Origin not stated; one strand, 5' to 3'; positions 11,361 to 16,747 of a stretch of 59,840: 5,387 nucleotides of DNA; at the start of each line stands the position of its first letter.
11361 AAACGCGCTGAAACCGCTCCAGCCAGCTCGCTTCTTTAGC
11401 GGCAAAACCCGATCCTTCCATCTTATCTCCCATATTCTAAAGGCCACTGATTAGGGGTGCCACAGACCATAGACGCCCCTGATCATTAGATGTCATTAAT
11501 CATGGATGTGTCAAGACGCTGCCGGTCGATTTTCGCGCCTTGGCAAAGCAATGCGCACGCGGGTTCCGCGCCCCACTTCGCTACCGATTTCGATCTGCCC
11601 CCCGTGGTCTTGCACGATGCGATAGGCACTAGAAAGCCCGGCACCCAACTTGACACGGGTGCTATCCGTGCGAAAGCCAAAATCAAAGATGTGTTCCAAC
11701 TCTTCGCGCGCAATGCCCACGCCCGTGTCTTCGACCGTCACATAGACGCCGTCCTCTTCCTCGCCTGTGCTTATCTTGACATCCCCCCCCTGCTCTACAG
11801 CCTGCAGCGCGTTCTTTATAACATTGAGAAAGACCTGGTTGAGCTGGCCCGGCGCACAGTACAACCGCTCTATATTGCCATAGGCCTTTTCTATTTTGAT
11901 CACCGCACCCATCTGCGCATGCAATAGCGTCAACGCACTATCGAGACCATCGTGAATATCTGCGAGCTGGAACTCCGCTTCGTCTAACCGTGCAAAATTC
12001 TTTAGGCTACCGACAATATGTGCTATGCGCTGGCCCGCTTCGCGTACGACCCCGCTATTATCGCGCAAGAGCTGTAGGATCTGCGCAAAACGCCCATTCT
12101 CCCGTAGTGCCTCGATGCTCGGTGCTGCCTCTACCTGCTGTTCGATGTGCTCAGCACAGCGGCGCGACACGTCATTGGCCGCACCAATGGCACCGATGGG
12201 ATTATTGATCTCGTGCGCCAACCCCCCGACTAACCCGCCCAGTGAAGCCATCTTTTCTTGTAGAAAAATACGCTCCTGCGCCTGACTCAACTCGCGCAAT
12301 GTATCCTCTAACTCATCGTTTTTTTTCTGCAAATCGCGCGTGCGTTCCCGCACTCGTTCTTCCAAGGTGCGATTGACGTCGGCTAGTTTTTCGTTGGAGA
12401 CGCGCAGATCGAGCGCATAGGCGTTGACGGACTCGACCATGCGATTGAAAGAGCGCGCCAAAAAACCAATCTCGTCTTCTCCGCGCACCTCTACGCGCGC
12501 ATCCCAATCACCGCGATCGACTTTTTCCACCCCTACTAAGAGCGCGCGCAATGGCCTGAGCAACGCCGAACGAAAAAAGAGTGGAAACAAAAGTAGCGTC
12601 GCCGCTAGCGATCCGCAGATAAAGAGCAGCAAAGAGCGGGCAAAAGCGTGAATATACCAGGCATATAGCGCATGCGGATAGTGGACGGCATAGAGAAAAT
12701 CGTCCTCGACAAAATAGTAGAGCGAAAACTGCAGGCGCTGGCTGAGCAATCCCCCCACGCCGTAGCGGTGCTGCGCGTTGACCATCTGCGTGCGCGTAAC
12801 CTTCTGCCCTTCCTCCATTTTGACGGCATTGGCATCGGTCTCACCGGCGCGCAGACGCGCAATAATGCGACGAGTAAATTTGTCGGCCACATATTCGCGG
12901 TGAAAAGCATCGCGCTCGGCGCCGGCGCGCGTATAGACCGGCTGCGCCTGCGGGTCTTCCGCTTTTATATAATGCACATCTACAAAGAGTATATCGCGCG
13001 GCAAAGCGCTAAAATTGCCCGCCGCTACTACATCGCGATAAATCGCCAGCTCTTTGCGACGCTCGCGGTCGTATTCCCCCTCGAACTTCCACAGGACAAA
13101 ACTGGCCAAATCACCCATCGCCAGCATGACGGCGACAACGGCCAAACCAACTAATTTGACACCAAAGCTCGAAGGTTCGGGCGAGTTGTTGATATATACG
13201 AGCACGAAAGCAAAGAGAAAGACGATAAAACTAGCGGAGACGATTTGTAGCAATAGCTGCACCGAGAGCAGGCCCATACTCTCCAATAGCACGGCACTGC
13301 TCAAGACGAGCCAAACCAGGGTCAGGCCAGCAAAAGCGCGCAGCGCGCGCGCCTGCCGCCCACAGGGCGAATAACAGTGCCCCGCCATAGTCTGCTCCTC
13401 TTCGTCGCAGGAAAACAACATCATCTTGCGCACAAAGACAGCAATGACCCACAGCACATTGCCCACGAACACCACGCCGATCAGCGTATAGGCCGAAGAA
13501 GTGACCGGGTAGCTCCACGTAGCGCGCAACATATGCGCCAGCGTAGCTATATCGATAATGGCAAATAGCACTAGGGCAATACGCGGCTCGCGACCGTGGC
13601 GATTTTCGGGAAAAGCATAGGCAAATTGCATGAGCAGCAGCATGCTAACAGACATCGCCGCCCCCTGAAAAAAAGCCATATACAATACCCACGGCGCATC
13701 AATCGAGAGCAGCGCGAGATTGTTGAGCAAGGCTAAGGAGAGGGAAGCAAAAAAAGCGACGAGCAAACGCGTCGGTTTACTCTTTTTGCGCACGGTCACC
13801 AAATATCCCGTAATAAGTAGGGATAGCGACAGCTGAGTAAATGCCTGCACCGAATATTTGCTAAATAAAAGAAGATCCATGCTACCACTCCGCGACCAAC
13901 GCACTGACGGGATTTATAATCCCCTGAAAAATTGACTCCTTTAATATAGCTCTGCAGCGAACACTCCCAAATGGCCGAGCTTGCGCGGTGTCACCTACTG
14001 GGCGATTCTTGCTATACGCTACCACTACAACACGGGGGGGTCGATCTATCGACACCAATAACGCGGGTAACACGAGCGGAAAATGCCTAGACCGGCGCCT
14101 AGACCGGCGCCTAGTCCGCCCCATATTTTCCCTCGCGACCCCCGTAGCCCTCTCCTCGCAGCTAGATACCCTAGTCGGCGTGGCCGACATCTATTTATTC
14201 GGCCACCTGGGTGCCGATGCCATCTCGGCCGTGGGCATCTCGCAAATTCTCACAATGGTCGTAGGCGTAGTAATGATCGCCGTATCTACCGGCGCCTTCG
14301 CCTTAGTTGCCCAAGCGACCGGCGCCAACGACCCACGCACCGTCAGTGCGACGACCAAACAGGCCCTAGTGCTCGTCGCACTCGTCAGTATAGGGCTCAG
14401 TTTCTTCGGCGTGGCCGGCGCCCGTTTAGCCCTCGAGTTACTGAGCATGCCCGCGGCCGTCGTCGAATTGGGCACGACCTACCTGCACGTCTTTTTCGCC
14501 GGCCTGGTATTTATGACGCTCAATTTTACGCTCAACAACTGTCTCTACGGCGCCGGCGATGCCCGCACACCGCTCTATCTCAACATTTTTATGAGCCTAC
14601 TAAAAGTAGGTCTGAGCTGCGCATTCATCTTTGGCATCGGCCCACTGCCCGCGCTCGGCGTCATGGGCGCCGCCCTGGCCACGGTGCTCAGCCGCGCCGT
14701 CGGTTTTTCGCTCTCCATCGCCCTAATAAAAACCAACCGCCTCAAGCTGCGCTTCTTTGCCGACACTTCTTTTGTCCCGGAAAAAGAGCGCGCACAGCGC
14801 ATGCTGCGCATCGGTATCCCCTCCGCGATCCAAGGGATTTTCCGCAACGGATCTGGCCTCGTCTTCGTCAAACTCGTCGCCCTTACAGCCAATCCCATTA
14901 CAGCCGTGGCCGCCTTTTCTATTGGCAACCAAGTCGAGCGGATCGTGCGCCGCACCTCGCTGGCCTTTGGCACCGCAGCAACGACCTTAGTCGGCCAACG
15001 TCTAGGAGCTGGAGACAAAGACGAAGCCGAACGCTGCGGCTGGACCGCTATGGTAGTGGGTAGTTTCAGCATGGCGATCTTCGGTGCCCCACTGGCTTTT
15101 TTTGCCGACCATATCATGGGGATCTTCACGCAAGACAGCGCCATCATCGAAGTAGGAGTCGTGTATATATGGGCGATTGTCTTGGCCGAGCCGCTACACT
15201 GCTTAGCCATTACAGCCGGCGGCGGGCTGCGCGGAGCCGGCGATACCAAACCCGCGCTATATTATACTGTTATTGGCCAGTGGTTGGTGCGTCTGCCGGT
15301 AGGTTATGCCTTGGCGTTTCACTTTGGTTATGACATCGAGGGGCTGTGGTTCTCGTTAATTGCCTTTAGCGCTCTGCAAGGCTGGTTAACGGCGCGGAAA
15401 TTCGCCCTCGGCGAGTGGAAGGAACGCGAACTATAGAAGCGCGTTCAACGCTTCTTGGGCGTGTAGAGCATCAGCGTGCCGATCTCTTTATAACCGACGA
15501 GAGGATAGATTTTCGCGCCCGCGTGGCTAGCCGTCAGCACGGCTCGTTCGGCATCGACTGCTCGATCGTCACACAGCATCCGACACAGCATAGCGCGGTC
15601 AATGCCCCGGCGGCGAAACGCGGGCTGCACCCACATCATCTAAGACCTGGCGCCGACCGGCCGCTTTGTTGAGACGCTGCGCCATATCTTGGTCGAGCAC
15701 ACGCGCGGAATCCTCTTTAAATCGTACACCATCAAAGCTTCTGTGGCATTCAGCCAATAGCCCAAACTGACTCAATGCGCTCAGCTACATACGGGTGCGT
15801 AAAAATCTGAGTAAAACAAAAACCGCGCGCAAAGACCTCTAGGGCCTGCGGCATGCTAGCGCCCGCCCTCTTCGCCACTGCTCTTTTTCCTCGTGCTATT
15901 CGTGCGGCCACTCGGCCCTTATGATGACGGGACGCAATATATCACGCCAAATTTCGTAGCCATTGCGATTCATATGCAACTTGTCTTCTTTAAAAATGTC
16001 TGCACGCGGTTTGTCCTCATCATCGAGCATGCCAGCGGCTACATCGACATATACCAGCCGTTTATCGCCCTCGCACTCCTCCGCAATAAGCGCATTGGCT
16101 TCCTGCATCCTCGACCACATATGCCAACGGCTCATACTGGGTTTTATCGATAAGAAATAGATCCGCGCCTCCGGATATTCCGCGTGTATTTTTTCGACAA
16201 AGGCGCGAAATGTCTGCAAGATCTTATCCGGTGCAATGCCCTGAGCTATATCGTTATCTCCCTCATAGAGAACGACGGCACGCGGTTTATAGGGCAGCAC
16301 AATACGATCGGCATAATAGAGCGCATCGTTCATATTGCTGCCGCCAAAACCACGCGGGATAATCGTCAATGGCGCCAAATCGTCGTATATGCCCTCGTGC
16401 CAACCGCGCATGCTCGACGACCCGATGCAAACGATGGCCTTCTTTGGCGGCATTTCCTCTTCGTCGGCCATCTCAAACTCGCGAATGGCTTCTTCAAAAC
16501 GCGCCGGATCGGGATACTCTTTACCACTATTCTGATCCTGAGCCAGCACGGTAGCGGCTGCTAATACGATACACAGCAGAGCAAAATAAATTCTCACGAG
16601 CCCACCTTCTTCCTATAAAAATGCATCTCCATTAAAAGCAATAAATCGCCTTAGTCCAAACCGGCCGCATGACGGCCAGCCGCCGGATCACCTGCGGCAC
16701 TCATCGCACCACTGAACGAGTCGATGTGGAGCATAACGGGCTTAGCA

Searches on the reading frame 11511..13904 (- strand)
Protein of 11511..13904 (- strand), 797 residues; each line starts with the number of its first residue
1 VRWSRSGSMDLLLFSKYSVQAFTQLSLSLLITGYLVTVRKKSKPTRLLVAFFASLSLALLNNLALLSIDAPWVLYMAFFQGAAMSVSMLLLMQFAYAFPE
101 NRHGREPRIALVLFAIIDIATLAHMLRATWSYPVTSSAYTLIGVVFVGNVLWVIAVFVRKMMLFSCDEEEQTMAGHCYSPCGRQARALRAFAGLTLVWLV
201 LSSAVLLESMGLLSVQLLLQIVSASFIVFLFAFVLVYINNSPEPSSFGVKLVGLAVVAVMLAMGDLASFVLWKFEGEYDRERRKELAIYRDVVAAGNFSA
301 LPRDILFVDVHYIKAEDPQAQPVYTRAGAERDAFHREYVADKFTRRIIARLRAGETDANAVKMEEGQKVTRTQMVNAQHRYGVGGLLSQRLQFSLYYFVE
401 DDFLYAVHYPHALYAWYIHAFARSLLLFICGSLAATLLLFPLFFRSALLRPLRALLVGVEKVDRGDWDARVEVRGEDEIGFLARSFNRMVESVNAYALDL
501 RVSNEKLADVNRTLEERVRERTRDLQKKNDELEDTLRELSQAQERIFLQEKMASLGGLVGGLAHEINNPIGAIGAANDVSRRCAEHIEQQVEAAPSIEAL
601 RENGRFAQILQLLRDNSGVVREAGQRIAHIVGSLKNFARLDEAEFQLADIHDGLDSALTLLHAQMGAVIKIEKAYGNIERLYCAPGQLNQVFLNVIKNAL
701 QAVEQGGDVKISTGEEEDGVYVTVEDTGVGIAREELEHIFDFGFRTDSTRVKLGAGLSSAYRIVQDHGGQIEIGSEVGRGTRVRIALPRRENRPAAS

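Call 59: search_protein_families(library=pfam, proteins=[window:11511-13904:-], max_evalue=0.0001)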
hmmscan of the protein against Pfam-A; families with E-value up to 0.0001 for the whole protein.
window:11511-13904:- (797 aa): 3 families
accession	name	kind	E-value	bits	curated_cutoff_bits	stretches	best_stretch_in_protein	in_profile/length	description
PF02518.31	HATPase_c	-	1.2e-22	80.9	26.4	1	686-790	4-110/111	Histidine kinase-, DNA gyrase B-, and HSP90-like ATPase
PF00672.30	HAMP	-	9.5e-15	55.1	25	1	444-494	2-52/53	HAMP domain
PF13589.12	HATPase_c_3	-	8.8e-05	23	25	0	688-756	3-76/137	Histidine kinase-, DNA gyrase B-, and HSP90-like ATPase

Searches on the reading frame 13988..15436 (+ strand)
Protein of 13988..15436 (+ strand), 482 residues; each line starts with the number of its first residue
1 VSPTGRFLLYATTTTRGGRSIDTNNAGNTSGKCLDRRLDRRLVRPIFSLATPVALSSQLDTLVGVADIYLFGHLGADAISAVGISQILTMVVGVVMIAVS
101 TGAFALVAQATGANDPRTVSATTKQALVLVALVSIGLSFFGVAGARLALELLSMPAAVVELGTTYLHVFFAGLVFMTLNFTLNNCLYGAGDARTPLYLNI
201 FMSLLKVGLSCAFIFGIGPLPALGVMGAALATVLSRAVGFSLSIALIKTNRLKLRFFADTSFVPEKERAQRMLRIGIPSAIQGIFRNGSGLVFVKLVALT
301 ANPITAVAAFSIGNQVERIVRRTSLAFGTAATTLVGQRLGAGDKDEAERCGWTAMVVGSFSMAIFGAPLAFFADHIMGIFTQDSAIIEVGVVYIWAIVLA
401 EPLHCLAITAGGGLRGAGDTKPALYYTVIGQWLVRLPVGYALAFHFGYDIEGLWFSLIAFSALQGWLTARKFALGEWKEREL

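Call 10: search_protein_families(library=pfam, proteins=[window:13988-15436:+], max_evalue=0.001)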
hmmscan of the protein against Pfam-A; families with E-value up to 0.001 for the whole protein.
window:13988-15436:+ (482 aa): 2 families
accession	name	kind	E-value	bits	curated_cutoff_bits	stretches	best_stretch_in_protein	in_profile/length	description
PF01554.23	MatE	-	1.4e-53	181.3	24.9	2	52-209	1-158/161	MatE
PF03023.19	MurJ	-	3.2e-13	49.6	27.4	1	70-248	223-400/451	Lipid II flippase MurJ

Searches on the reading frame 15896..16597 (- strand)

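Call 10: search_protein_families(library=pfam, proteins=[window:15896-16597:-], max_evalue=0.001)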
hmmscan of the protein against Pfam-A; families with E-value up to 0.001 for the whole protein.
window:15896-16597:- (233 aa): 2 families
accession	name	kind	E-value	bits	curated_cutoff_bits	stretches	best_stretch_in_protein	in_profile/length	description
PF13472.12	Lipase_GDSL_2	-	1.1e-18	68.9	32.9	1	76-216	32-178/178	GDSL-like Lipase/Acylhydrolase family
PF00657.28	Lipase_GDSL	-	0.00013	22.6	23.6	1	101-217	73-204/208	GDSL-like Lipase/Acylhydrolase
